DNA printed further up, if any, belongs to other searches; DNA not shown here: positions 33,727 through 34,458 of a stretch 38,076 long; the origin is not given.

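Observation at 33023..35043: Glycosylase / DUF6884-like / PfkB-kinase module translationally chained onto parAB at the position usually held by mnmG-rsmG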

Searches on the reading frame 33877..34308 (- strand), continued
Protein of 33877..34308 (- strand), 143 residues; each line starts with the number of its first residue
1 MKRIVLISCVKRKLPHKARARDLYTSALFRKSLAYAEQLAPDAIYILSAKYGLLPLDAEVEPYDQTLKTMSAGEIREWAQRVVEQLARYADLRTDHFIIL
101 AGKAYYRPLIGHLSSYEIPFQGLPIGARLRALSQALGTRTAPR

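Call 80: get_annotated_region(hit=H25, flank=3500)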
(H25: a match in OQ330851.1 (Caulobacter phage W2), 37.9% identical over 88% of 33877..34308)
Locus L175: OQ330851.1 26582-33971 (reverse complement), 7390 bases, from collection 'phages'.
description: Caulobacter phage W2, complete genome.
organism: Caulobacter phage W2 (NCBI taxid 3028192)
taxonomy: Viruses; Duplodnaviria; Heunggongvirae; Uroviricota; Caudoviricetes
host: Caulobacter segnis CBR1; source: water sample; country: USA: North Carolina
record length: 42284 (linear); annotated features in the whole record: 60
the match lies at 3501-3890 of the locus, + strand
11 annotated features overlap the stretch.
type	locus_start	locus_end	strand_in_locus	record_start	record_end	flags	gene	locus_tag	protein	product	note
CDS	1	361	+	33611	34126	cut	-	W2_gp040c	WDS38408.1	hypothetical protein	-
CDS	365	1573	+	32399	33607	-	-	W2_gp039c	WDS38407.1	hypothetical protein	-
CDS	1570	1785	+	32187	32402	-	-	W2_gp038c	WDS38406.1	hypothetical protein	-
CDS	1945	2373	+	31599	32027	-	-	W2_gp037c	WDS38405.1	hypothetical protein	-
CDS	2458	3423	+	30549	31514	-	-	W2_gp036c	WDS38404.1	hypothetical protein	-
CDS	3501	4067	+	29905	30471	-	-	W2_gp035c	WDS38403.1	hypothetical protein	-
CDS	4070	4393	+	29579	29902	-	-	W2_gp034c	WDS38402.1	hypothetical protein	-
CDS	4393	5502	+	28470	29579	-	-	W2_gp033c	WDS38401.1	hypothetical protein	-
CDS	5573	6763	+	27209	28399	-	-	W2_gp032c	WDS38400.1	hypothetical protein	-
CDS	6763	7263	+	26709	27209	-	-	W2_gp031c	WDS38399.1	hypothetical protein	-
CDS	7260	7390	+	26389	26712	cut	-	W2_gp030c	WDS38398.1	hypothetical protein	-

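Call 81: get_annotated_region(hit=H31, flank=3500)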
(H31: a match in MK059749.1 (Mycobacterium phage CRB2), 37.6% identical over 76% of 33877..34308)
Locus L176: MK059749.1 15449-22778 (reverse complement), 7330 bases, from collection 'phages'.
description: Mycobacterium phage CRB2, complete genome.
organism: Mycobacterium phage CRB2 (NCBI taxid 2483623)
taxonomy: Viruses; Duplodnaviria; Heunggongvirae; Uroviricota; Caudoviricetes; Bclasvirinae; Quesadillavirus; Quesadillavirus CRB2
host: Mycolicibacterium smegmatis mc2155; source: -; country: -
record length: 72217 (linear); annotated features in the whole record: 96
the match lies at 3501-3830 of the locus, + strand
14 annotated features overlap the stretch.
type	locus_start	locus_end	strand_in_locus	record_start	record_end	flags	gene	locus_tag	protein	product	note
CDS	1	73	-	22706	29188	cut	-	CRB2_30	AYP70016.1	tape measure protein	-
CDS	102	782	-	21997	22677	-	-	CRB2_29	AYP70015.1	tail assembly chaperone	-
CDS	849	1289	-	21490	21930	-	-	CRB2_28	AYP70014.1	hypothetical protein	gp28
CDS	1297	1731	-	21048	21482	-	-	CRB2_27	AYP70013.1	tail assembly chaperone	-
CDS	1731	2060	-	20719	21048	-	-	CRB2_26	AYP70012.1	hypothetical protein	gp26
CDS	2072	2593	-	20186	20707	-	-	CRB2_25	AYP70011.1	hypothetical protein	gp25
CDS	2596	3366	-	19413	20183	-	-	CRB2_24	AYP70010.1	hypothetical protein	gp24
CDS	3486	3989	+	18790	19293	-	-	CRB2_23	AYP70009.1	hypothetical protein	gp23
CDS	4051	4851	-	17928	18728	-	-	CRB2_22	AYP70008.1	major tail subunit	-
CDS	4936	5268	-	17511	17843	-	-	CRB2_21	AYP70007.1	hypothetical protein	gp21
CDS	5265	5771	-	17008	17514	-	-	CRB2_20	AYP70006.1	hypothetical protein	gp20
CDS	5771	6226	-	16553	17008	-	-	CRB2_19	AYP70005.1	hypothetical protein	gp19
CDS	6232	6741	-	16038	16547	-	-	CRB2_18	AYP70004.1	hypothetical protein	gp18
CDS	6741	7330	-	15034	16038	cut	-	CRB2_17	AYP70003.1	hypothetical protein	gp17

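Call 95: search_solved_structures(query=A5, max_evalue=10, show_alignments=2)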
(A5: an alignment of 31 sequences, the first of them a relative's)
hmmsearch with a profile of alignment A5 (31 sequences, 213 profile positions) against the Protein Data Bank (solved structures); distinct sequences matched with E-value up to 10: 0.

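Call 97: search_protein_families(library=pfam, alignment_id=A5, max_evalue=1)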
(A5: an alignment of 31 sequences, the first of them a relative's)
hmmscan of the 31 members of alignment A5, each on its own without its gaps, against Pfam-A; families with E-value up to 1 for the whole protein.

A. member 1, L012:587-1222:+ (212 aa): 2 families
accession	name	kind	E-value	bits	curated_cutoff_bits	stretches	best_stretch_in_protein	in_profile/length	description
PF01986.22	DUF123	-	0.0049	17.8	25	1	50-133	10-74/95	Domain of unknown function DUF123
PF25606.1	SH3b_P2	-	0.2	12.5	27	0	133-159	66-92/95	SH3b_P2 domain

B. families by the number of members that match (of 31 scanned): 23 families
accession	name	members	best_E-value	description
PF01986.22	DUF123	21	0.00032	Domain of unknown function DUF123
PF01541.30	GIY-YIG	14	0.004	GIY-YIG catalytic domain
PF20815.3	GIY_YIG_2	7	0.003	GIY-YIG catalytic domain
PF11995.13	DUF3490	6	0.0027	Domain of unknown function (DUF3490)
PF10609.15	ParA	5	0.056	NUBPL iron-transfer P-loop NTPase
PF21021.3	FAF1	3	0.01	Fas-associated factor 1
PF12539.13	Csm1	2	0.069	Chromosome segregation protein Csm1/Pcs1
PF08345.17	YscJ_FliF_C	1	0.0066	Flagellar M-ring protein C-terminal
PF15620.11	CENP-C_mid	1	0.016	Centromere assembly component CENP-C middle DNMT3B-binding region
PF03090.23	Replicase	1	0.044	Replicase family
PF20547.3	DUF6761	1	0.045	Family of unknown function (DUF6761)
PF01991.23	vATP-synt_E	1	0.048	ATP synthase (E/31 kDa) subunit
PF23491.1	bPH_8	1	0.064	SunI-like bacterial PH domain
PF21566.2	NagA_C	1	0.066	Beta-N-acetylglucosaminidase, C-terminal domain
PF22732.2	MSL3_chromo-like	1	0.095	MSL3 chromodomain-like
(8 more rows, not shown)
